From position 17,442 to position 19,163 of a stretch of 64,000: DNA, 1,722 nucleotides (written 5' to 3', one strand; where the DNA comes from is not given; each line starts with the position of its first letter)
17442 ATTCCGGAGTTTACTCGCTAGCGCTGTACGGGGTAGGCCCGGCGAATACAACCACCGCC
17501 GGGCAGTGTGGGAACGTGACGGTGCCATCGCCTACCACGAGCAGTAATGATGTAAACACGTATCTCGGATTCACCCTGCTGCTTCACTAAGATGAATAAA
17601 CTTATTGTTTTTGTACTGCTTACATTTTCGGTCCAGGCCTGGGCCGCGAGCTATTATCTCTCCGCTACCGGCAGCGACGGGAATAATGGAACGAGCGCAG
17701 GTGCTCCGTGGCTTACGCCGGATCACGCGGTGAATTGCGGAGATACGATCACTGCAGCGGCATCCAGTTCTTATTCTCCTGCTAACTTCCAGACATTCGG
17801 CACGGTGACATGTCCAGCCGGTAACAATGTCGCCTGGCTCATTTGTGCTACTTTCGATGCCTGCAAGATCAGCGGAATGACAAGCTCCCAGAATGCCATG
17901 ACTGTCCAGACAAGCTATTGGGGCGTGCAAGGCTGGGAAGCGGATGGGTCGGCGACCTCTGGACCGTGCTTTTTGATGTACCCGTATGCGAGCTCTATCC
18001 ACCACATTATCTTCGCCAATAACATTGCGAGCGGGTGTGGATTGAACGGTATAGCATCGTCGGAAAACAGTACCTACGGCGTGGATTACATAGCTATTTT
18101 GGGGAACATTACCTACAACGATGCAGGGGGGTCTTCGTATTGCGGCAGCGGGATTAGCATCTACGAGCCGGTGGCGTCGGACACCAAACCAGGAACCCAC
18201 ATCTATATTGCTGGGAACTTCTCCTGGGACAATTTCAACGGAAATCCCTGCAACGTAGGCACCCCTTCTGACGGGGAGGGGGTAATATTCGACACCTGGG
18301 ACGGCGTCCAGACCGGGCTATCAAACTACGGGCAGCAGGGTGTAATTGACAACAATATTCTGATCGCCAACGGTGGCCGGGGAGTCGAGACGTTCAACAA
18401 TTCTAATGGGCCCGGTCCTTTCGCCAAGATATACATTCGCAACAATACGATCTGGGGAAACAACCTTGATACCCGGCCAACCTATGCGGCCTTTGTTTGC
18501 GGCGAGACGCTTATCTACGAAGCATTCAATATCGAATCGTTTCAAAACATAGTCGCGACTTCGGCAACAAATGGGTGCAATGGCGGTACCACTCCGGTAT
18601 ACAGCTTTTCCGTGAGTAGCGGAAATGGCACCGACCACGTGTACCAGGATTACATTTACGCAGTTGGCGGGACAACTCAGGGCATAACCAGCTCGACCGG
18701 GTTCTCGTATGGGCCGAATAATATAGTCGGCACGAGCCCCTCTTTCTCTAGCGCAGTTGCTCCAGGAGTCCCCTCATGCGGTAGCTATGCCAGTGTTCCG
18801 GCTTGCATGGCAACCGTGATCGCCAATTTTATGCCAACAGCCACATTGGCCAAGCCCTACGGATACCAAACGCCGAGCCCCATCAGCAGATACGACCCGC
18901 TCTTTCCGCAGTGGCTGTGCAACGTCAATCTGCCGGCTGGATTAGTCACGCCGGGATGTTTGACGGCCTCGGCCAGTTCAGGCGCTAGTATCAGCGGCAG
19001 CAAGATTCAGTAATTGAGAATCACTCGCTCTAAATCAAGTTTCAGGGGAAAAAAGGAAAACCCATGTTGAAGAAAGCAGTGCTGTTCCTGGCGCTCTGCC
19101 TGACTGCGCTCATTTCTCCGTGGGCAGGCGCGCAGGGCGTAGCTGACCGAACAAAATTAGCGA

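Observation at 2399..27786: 25-kb array of signal-peptide-bearing fibre/depolymerase-like proteins inside a podovirus-like prophage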

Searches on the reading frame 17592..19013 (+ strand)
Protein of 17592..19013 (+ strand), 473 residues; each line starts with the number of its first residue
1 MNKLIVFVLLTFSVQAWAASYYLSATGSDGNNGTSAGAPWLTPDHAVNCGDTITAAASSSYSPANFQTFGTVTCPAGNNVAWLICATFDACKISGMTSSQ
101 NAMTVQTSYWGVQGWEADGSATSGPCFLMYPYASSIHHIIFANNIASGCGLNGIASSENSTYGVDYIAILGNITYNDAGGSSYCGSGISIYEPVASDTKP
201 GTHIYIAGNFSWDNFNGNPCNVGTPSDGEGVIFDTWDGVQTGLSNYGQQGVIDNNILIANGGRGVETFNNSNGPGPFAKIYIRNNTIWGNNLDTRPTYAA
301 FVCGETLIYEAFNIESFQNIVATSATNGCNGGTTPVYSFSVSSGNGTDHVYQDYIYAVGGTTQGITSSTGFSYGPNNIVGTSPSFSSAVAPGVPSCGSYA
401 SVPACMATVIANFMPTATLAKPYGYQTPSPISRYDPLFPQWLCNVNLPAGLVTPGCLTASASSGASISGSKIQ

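Call 5: search_protein_families(library=pfam, proteins=[window:17592-19013:+], max_evalue=0.01)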
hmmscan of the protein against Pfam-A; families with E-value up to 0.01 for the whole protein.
window:17592-19013:+ (473 aa): 0 families

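Call 6: search_protein_families(library=phrogs, proteins=[window:17592-19013:+], max_evalue=0.01)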
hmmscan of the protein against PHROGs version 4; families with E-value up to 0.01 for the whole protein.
window:17592-19013:+ (473 aa): 0 families

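Call 74: find_homologous_proteins(query=window:17592-19010:+, max_evalue=0.001)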
Query window:17592-19010:+ (473 aa): 861 proteins with E <= 0.001 among 8000 candidates; the best 120 are listed.
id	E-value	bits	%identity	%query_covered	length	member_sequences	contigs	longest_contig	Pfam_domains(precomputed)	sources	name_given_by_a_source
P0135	4.3e-182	624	66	93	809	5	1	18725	PF22073.3,PF15780.12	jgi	jgi:hypothetical protein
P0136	7.4e-181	620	61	100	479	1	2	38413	-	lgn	-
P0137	1.0e-173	597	60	97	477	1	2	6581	-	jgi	jgi:hypothetical protein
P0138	2.9e-173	595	60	97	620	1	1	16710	-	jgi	jgi:hypothetical protein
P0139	5.2e-173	594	60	93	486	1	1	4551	-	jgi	-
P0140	4.1e-169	582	58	97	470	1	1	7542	-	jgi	jgi:hypothetical protein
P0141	1.6e-168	580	58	93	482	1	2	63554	-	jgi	jgi:hypothetical protein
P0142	7.7e-167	574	57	98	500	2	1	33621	-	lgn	-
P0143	1.5e-166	573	57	100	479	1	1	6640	-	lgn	-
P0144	4.1e-166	572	58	97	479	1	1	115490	-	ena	-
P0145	5.2e-165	568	60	92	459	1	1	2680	-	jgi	jgi:hypothetical protein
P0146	5.3e-165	568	60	95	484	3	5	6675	-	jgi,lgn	jgi:hypothetical protein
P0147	2.5e-160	553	59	89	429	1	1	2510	-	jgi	-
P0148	4.4e-160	552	59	99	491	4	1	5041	-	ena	-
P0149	5.3e-160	551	59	93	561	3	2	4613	-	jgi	jgi:hypothetical protein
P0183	9.1e-148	511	58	93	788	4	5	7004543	PF07679.23,PF13895.13,PF13927.13,PF02368.25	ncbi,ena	-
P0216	2.0e-142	494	53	97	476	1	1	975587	-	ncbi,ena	-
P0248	5.1e-139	482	54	96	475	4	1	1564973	-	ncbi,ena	-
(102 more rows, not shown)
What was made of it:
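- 17592..19013 (+): 473-aa signal-peptide, right-handed beta-helix glycan enzyme (lyase- or epimerase-like). 14 Cys. It is a captured homologue of a secreted enzyme from host EPS clusters. 861 homologues at E <= 0.001 among the 8000 candidates scored (call 74).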

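Call 76: find_encoding_contigs(protein=P0248, flank=10000, max_places=2)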
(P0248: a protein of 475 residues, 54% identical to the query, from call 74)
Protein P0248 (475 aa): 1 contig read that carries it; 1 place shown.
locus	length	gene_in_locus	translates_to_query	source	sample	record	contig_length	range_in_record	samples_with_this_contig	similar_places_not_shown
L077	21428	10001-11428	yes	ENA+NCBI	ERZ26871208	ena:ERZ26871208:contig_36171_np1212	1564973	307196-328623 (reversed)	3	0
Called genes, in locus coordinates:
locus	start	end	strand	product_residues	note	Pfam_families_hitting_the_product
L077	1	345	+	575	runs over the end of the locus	PF00072:Response_reg, PF13365:Trypsin_2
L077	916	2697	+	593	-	-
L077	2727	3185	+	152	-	PF00550:PP-binding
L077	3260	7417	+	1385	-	PF00668:Condensation, PF00501:AMP-binding, PF13193:AMP-binding_C, PF00550:PP-binding, PF00561:Abhydrolase_1, PF00975:Thioesterase, PF12697:Abhydrolase_6 (weak)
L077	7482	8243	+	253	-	PF00196:GerE, PF08281:Sigma70_r4_2 (weak)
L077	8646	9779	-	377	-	PF00550:PP-binding, PF00975:Thioesterase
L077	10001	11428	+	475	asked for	-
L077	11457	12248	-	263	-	PF03808:Glyco_tran_WecG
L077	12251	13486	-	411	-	PF13439:Glyco_transf_4, PF13477:Glyco_trans_4_2 (weak), PF13579:Glyco_trans_4_4, PF00534:Glycos_transf_1, PF13692:Glyco_trans_1_4, PF13524:Glyco_trans_1_2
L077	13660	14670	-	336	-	PF00535:Glycos_transf_2, PF13641:Glyco_tranf_2_3, PF13632:Glyco_trans_2_3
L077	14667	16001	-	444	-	PF04932:Wzy_C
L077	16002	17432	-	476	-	PF13440:Polysacc_synt_3 (weak)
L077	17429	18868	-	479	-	PF13727:CoA_binding_3, PF02397:Bac_transf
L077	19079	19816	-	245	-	-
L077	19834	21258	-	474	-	PF13191:AAA_16 (faint), PF13401:AAA_22, PF05489:Phage_tail_X (faint)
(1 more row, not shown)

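Call 77: find_encoding_contigs(protein=P0183, flank=10000, max_places=2)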
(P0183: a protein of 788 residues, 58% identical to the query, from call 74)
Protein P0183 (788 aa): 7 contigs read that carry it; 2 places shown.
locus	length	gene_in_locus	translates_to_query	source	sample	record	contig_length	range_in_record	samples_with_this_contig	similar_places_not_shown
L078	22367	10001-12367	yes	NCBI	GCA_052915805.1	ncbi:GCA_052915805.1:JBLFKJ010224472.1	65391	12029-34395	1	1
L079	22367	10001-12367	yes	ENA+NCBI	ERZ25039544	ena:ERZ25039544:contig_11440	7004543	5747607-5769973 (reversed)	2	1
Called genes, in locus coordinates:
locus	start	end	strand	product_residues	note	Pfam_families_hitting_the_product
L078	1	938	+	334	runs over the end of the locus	PF01370:Epimerase, PF04321:RmlD_sub_bind (faint), PF16363:GDP_Man_Dehyd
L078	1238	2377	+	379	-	PF01757:Acyl_transf_3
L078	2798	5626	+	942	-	PF00501:AMP-binding, PF13193:AMP-binding_C (weak), PF00550:PP-binding, PF00975:Thioesterase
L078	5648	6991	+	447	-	PF00067:p450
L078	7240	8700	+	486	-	PF03721:UDPG_MGDP_dh_N, PF03807:F420_oxidored (faint), PF00984:UDPG_MGDP_dh, PF03720:UDPG_MGDP_dh_C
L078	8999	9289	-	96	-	-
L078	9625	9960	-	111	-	-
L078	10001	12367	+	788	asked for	PF02368:Big_2 (faint), PF07679:I-set (weak), PF13895:Ig_2 (weak), PF13927:Ig_3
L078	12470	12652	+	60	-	-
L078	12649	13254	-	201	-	-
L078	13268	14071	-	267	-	PF12705:PDDEXK_1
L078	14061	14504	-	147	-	-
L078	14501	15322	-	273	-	-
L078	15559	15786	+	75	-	PF12844:HTH_19, PF13560:HTH_31 (weak), PF01381:HTH_3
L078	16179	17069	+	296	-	-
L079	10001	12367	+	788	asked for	PF02368:Big_2 (faint), PF07679:I-set (weak), PF13895:Ig_2 (weak), PF13927:Ig_3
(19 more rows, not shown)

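Call 78: find_encoding_contigs(protein=P0216, flank=10000, max_places=1)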
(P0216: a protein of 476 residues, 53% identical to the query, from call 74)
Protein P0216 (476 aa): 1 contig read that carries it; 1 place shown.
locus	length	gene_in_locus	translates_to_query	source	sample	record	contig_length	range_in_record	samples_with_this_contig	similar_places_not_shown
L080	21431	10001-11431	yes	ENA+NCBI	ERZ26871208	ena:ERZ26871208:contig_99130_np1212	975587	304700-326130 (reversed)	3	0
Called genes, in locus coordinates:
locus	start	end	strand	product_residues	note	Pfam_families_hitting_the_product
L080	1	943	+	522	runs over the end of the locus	PF02706:Wzz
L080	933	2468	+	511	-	PF13191:AAA_16 (weak), PF13401:AAA_22, PF01476:LysM (faint)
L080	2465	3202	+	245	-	-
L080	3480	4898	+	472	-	PF13727:CoA_binding_3, PF02397:Bac_transf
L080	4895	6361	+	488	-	PF13440:Polysacc_synt_3 (weak)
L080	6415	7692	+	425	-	PF04932:Wzy_C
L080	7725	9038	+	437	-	PF01075:Glyco_transf_9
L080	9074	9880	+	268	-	PF03808:Glyco_tran_WecG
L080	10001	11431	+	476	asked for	-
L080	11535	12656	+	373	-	PF00550:PP-binding, PF00975:Thioesterase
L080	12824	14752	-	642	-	PF13727:CoA_binding_3, PF01073:3Beta_HSD (weak), PF01370:Epimerase, PF02719:Polysacc_synt_2, PF04321:RmlD_sub_bind, PF08659:KR (weak), PF16363:GDP_Man_Dehyd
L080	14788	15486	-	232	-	PF02397:Bac_transf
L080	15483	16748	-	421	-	PF01041:DegT_DnrJ_EryC1, PF00155:Aminotran_1_2 (faint)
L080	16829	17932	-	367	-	PF13506:Glyco_transf_21, PF00535:Glycos_transf_2, PF13641:Glyco_tranf_2_3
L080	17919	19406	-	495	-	-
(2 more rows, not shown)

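Call 79: find_encoding_contigs(protein=P0141, flank=10000, max_places=1)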
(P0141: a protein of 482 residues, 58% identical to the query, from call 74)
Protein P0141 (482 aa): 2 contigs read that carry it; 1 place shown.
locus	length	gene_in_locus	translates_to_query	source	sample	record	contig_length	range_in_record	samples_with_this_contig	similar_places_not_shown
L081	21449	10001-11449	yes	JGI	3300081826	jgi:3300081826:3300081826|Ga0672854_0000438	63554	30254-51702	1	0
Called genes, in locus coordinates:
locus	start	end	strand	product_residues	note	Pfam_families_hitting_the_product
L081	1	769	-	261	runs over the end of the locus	PF05067:Mn_catalase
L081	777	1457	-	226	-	PF05974:DUF892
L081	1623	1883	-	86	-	-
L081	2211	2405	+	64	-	-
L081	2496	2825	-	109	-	PF07689:KaiB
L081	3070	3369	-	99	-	-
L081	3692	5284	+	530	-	PF02366:PMT (weak), PF13231:PMT_2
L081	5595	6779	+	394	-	PF01244:Peptidase_M19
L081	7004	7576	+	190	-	-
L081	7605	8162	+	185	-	-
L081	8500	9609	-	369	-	PF09314:DUF1972, PF13439:Glyco_transf_4, PF13579:Glyco_trans_4_4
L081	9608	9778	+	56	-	-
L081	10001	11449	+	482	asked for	-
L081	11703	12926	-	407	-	PF13439:Glyco_transf_4, PF13579:Glyco_trans_4_4, PF00534:Glycos_transf_1, PF13692:Glyco_trans_1_4, PF13524:Glyco_trans_1_2, PF20706:GT4-conflict (weak)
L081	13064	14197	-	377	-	PF13439:Glyco_transf_4, PF13579:Glyco_trans_4_4 (weak), PF20706:GT4-conflict, PF00534:Glycos_transf_1, PF13692:Glyco_trans_1_4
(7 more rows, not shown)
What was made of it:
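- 17592..19013 (+): Three full-length homologues lie in Wzx/Wzy EPS clusters (calls 76, 78, 79).
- On EPS-cluster exported glycanases/epimerases (WceF/AlgG type): The homologues of 17592-19013 meet it (calls 76, 78, 79).
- One gene has host homologues in EPS clusters (calls 76-79).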

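Call 91: predict_structure(alignment_id=A3)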
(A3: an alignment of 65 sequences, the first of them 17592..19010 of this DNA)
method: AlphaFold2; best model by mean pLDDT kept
length: 473 residues; sequences in the alignment: 65
mean_pLDDT: 92.2   pTM: 0.92
mean pLDDT of the five models: 92.2, 90.3, 88.8, 87.8, 86.6
residues with pLDDT >= 90: 401; 70-90: 38; 50-70: 17; < 50: 17
segments of 3 or more residues with pLDDT < 50: 13-15, 460-473
pLDDT, mean of each block of 10 residues (from residue 1): 65 65 98 98 96 98 98 85 97 96 98 97 97 97 97 96 97 93 93 95 98 91 80 97 96 98 97 95 98 89 96 98 95 95 98 96 95 95 96 94 97 98 96 94 92 82 38 31
secondary structure, 60 per line:
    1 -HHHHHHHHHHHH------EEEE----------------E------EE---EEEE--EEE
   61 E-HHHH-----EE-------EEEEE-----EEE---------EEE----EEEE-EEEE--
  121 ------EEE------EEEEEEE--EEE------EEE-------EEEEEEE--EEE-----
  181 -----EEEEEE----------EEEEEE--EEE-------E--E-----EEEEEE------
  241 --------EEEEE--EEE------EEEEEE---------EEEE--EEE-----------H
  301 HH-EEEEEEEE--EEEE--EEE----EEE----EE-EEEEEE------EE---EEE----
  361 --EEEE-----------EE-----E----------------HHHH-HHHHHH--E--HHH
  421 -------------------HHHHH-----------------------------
elements in order: H2-13 E20-23 E52-55 E58-61 H63-66 E81-85 E91-93 E103-105 E110-113 E115-118 E127-129 E136-142 E145-147 E154-156 E164-170 E173-175 E186-191 E202-207 E210-212 E229-234 E249-253 E256-258 E265-270 E280-283 E286-288 E304-311 E314-317 E320-322 E327-329 E337-342 E354-356 E363-366 H402-405 H407-412 H440-444

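Call 93: fold_search(model_id=the predicted structure, library=pdb)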
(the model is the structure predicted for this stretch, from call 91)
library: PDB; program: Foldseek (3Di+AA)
matches with E <= 10: 377; with E <= 0.001: 29
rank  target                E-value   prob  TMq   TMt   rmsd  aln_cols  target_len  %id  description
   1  7v6i_A                2.0e-05  1.00  0.36  0.31  10.5       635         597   11  Crystal structure of lacto-N-biosidase BsaX from Bifidobacterium saguini, lacto-N-biose complex (released 2022-02-09)
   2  7v6m_A                4.0e-05  1.00  0.34  0.30  12.9       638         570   10  Crystal structure of lacto-N-biosidase TnX from Tynzenella nexilis, lacto-N-biose complex (released 2022-02-09)
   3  7o7a_A                4.6e-05  1.00  0.36  0.41   9.7       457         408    9  Structure of the PL6 family alginate lyase Pedsa0632 from Pseudopedobacter saltans (released 2021-07-28)
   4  5gqc_A                4.6e-05  1.00  0.33  0.29  13.1       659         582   12  Crystal structure of lacto-N-biosidase LnbX from Bifidobacterium longum subsp. longum, ligand-free form (released 2017-04-19)
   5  7o78_A                6.3e-05  1.00  0.43  0.41   6.3       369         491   11  Structure of the PL6 family chondroitinase B from Pseudopedobacter saltans, Pedsa3807 (released 2021-07-28)
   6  2pyg_B                6.3e-05  1.00  0.34  0.42   8.9       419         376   14  Azotobacter vinelandii Mannuronan C-5 epimerase AlgE4 A-module (released 2008-05-27)
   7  2pyh_B                7.5e-05  1.00  0.28  0.34  11.4       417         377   11  Azotobacter vinelandii Mannuronan C-5 epimerase AlgE4 A-module complexed with mannuronan trisaccharide (released 2008-05-27)
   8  5olq_C                8.2e-05  1.00  0.42  0.46   8.0       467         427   14  Rhamnogalacturonan lyase (released 2017-11-29)
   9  5lw3                  8.6e-05  1.00  0.29  0.34  10.9       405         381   14  Azotobacter vinelandii Mannuronan C-5 epimerase AlgE6 A-module (released 2017-10-25)
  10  6kqt_A                9.0e-05  1.00  0.42  0.33  10.8       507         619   10  Crystal Structure of GH136 lacto-N-biosidase from Eubacterium ramulus - native protein (released 2020-06-10)
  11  6kqs_A                1.1e-04  1.00  0.42  0.33  10.8       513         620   10  Crystal Structure of GH136 lacto-N-biosidase from Eubacterium ramulus - selenomethionine derivative (released 2020-06-10)
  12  5olr_A                1.1e-04  1.00  0.45  0.50   6.6       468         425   14  Rhamnogalacturonan lyase (released 2017-11-29)
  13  1ru4                  1.1e-04  1.00  0.37  0.43  11.7       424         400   17  Crystal structure of pectate lyase Pel9A (released 2004-04-13)
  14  5olr_C                1.4e-04  1.00  0.47  0.52   6.2       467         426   14  Rhamnogalacturonan lyase (released 2017-11-29)
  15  2pyg_A                1.4e-04  1.00  0.32  0.39   9.7       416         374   13  Azotobacter vinelandii Mannuronan C-5 epimerase AlgE4 A-module (released 2008-05-27)
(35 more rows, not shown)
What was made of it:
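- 17592..19013 (+): AF2 pLDDT 92.2 and Foldseek matches (calls 91, 93).
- On Virion-associated tailspike/fibre receptor-binding proteins: The AF2 model of 17592-19013 is a right-handed beta-helix (calls 91, 93).
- Its fold matches lyases and periplasmic epimerases such as AlgG (calls 76, 78, 79, 93).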

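Call 98: search_protein_families(library=ncbifam, proteins=[window:17592-19013:+], max_evalue=0.01)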
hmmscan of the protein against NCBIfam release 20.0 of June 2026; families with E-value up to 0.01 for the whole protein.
window:17592-19013:+ (473 aa): 0 families
